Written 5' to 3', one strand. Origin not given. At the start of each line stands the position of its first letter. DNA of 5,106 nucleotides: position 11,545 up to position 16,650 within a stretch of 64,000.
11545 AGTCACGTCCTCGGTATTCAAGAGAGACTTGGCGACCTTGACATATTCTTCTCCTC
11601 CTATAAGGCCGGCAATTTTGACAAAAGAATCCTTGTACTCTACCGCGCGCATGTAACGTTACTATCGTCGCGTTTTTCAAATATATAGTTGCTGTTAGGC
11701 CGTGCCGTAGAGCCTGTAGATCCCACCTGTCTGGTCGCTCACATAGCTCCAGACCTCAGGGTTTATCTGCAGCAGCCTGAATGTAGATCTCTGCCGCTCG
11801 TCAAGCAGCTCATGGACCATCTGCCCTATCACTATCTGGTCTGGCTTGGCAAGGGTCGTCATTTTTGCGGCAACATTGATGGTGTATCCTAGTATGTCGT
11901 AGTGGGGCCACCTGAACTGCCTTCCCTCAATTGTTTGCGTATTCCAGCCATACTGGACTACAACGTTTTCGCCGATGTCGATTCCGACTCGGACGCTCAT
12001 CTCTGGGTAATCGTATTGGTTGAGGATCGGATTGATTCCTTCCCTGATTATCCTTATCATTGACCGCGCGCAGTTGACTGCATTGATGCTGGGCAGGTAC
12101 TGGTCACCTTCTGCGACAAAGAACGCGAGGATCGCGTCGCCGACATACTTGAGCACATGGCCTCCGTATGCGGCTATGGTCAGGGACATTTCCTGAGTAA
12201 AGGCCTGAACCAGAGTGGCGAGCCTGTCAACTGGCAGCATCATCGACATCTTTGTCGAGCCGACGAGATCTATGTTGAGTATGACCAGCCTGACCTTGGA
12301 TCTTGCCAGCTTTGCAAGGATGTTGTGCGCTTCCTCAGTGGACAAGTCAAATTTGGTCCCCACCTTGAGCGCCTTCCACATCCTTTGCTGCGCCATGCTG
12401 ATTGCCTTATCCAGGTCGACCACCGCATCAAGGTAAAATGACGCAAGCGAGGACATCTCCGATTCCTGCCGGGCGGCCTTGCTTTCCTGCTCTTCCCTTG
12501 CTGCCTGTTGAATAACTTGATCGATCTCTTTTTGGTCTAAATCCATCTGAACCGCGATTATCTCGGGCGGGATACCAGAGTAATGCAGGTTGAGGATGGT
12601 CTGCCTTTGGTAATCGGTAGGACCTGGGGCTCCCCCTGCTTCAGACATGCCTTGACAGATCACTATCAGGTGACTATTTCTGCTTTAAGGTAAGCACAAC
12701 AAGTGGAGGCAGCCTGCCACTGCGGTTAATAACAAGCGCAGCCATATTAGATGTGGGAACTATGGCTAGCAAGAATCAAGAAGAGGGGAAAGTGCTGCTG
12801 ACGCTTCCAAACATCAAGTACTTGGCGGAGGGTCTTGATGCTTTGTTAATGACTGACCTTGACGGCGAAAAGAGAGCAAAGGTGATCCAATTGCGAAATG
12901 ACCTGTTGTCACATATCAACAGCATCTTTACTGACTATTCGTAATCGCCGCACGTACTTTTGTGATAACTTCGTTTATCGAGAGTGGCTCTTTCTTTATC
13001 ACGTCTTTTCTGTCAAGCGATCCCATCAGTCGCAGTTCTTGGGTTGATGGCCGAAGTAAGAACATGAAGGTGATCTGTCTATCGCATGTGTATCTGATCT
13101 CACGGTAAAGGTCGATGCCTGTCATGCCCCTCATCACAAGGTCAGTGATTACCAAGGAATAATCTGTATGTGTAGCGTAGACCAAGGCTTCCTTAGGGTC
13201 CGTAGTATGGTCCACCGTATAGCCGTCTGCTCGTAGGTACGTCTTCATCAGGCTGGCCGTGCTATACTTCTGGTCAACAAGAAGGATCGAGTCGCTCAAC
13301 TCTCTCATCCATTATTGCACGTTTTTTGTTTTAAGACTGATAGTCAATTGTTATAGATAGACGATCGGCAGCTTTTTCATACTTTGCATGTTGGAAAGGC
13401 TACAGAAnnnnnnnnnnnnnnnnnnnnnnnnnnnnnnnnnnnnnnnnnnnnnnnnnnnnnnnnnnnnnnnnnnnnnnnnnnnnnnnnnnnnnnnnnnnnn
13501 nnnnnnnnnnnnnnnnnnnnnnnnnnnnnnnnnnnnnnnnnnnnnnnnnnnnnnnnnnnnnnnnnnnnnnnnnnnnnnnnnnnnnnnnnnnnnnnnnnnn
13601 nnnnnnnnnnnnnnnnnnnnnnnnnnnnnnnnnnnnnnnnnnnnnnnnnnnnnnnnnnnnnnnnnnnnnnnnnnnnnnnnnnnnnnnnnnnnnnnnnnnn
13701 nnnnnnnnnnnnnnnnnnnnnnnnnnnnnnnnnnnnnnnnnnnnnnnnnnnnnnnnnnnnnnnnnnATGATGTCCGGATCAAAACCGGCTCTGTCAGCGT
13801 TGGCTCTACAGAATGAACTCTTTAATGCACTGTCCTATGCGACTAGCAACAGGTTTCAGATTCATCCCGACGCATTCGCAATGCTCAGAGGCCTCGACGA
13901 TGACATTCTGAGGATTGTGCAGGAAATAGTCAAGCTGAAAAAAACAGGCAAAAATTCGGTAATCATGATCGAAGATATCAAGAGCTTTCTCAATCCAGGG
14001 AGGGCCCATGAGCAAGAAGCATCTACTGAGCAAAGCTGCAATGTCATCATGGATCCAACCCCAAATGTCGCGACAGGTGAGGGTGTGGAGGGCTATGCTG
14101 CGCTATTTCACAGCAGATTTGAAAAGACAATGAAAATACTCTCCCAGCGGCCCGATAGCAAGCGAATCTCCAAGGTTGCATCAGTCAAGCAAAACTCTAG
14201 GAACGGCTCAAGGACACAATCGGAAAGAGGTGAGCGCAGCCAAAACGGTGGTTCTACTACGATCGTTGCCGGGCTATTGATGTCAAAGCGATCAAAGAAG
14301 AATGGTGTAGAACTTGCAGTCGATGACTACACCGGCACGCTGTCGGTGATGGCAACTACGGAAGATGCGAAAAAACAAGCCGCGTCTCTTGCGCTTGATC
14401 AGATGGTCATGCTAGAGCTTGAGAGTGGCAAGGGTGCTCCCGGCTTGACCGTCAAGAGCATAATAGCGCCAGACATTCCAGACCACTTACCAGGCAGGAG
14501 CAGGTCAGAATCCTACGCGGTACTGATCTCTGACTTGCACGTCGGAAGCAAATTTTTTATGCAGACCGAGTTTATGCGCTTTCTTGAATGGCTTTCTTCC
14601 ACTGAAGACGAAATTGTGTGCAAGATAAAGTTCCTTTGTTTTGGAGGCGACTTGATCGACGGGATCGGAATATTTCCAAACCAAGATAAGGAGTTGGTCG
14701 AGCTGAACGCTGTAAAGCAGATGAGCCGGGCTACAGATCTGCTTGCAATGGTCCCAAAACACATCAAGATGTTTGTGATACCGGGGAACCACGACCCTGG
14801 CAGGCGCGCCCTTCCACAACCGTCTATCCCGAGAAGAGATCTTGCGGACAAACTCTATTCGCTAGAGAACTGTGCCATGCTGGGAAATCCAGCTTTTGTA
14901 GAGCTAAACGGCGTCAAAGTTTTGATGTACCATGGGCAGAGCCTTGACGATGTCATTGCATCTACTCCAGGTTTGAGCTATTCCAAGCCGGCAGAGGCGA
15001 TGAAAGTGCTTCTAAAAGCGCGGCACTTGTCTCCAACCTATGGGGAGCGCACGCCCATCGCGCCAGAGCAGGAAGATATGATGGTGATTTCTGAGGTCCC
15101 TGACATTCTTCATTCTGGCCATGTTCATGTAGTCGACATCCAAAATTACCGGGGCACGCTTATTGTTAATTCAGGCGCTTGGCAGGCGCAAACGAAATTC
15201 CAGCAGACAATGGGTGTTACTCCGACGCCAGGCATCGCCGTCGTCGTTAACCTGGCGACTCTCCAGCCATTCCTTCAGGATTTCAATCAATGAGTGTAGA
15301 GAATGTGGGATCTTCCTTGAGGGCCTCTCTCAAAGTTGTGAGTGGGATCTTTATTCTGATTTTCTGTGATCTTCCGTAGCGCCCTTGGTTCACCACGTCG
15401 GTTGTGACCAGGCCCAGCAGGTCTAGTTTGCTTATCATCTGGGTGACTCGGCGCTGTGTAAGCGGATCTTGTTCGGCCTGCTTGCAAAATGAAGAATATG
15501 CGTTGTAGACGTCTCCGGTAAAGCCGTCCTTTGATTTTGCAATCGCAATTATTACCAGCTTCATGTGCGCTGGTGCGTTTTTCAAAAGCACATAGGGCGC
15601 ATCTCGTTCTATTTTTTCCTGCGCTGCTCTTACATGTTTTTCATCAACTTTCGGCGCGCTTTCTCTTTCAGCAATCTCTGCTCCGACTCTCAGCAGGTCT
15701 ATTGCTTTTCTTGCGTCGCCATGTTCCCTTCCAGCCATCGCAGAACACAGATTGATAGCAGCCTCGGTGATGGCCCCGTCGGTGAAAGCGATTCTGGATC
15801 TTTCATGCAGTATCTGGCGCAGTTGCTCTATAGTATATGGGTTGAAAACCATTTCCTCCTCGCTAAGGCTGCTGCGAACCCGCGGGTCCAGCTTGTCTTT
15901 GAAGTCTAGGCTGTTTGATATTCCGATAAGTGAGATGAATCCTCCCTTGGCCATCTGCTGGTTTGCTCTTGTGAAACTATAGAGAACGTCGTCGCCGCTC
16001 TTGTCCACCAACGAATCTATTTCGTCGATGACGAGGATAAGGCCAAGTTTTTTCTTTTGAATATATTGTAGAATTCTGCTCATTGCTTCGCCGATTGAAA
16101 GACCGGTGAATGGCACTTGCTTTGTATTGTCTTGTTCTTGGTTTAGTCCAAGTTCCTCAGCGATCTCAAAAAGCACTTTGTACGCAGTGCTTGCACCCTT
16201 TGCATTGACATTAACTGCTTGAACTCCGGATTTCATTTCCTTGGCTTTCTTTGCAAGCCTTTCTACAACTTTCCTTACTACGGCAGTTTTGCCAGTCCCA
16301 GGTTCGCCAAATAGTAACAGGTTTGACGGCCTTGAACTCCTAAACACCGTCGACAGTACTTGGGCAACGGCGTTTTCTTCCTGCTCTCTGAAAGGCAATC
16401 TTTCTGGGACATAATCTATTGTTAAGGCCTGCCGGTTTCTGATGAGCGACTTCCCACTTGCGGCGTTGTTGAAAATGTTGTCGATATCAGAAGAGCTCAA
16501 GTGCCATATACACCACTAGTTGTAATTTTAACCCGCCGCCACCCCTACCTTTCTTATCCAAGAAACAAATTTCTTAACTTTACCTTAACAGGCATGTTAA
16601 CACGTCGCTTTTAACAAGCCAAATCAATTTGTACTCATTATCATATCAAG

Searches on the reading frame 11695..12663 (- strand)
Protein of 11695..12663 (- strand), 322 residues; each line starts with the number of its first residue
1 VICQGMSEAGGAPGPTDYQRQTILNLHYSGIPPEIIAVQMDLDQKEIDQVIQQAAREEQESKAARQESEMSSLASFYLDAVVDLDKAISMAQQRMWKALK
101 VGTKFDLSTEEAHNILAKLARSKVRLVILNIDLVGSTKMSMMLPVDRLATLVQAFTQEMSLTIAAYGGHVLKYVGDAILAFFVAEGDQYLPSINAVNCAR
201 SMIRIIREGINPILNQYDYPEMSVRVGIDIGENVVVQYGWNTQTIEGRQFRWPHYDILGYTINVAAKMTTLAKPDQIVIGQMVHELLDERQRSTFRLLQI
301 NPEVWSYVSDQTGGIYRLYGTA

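Call 83: search_protein_families(library=pfam, proteins=[window:11695-12663:-], max_evalue=0.001)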
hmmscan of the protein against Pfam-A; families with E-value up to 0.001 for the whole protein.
window:11695-12663:- (322 aa): 1 family
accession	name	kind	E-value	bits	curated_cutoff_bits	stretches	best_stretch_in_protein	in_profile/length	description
PF00211.25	Guanylate_cyc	-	7.8e-11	42.3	21.9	1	127-291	10-159/183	Adenylate and Guanylate cyclase catalytic domain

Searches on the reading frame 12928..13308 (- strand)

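Call 83: search_protein_families(library=pfam, proteins=[window:12928-13308:-], max_evalue=0.001)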
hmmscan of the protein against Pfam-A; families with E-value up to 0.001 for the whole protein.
window:12928-13308:- (126 aa): 1 family
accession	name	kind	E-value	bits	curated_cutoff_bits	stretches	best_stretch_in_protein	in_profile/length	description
PF00072.30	Response_reg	-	8.1e-13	49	30.2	1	8-75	1-68/111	Response regulator receiver domain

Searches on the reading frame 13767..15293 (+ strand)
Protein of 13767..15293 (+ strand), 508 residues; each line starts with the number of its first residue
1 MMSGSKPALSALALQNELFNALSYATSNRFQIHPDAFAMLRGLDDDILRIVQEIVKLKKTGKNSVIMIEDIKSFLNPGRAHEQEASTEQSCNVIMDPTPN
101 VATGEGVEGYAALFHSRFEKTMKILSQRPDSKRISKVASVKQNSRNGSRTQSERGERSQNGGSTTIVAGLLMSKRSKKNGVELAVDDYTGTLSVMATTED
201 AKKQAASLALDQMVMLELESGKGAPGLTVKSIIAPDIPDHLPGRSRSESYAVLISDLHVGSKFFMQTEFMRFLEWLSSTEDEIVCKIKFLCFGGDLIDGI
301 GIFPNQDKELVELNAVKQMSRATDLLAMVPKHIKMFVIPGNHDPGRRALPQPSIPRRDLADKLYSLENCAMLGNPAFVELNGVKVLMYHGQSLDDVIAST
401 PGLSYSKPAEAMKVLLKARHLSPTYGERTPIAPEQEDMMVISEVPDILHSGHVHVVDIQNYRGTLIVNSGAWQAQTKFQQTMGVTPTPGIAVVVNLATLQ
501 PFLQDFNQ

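Call 4: search_protein_families(library=pfam, proteins=[window:13767-15293:+], max_evalue=1)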
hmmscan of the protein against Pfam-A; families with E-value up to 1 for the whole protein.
window:13767-15293:+ (508 aa): 5 families
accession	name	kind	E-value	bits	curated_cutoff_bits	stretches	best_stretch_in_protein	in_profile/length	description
PF04042.21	DNA_pol_E_B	-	4.9e-19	69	29.1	1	253-449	3-200/210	DNA polymerase alpha/epsilon subunit B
PF12850.12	Metallophos_2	-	5.9e-10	39.8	27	1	326-483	49-147/154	Calcineurin-like phosphoesterase superfamily domain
PF00149.33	Metallophos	-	5e-09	37.3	21.5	1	252-455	4-190/191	Calcineurin-like phosphoesterase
PF10313.15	DUF2415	-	0.00026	21.3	20.5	1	432-467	9-42/43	Uncharacterised protein domain (DUF2415)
PF01336.31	tRNA_anti-codon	-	0.00052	20.3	27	1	167-216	3-53/75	OB-fold nucleic acid binding domain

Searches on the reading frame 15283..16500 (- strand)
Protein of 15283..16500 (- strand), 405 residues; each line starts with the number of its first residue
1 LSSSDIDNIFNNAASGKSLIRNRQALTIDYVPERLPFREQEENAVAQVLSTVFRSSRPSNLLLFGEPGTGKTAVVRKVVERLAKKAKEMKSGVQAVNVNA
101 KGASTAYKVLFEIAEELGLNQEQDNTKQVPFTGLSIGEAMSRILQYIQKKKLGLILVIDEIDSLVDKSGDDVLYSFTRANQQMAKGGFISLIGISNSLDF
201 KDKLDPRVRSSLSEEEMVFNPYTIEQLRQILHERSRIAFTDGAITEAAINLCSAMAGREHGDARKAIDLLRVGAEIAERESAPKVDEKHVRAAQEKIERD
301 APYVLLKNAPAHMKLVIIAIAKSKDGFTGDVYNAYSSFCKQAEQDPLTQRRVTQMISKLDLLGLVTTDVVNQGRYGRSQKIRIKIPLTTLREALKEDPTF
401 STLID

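Call 4: search_protein_families(library=pfam, proteins=[window:15283-16500:-], max_evalue=1)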
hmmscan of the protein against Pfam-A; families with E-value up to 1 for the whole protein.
window:15283-16500:- (405 aa): 41 families (the best 25 are shown)
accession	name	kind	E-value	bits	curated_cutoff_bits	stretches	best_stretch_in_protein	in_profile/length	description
PF22703.2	Cdc6_lid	-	1.1e-24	86.5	27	1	228-295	1-68/68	Cdc6 AAA+ ATPase-type lid domain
PF09079.17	Cdc6_C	-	3e-20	72.4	25.1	1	306-392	3-95/96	CDC6, C terminal winged helix domain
PF13401.12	AAA_22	-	1.7e-13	51.4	27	1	57-176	4-104/130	AAA domain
PF13191.12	AAA_16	-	2.3e-13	51.4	32.6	1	34-182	1-161/167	AAA ATPase domain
PF00004.35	AAA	-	8.2e-12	46.2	21.2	1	61-210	1-120/131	ATPase family associated with various cellular activities (AAA)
PF22606.2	Cdc6-ORC-like_ATPase_lid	-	2.8e-10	40.4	27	1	222-281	1-60/60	Cdc6/ORC-like, ATPase lid domain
PF01637.24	ATPase_2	-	1.9e-08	34.9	33.2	1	50-176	12-135/225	ATPase domain predominantly from Archaea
PF03266.21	NTPase_1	-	5.9e-07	29.9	23.9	1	61-163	2-106/168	NTPase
PF05621.17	TniB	-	3.7e-06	26.9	22.4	1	52-165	29-132/189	Bacterial TniB protein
PF00931.28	NB-ARC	-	8.1e-06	25.7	23.5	1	42-161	2-109/248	NB-ARC domain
PF20703.3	nSTAND1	-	1.7e-05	25.1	27.1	1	43-233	21-198/379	Novel STAND NTPase 1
PF13245.12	AAA_19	-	4.4e-05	24.1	25.1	1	55-105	8-56/134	AAA domain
PF07728.20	AAA_5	-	5.3e-05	23.7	22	1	60-162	1-76/139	AAA domain (dynein-related subfamily)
PF24883.2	NPHP3_N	-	0.00025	21.7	24.8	1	55-164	19-136/164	Nephrocystin 3, N-terminal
PF05673.19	DUF815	-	0.00061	19.5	23.8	1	39-96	34-85/249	Protein of unknown function (DUF815)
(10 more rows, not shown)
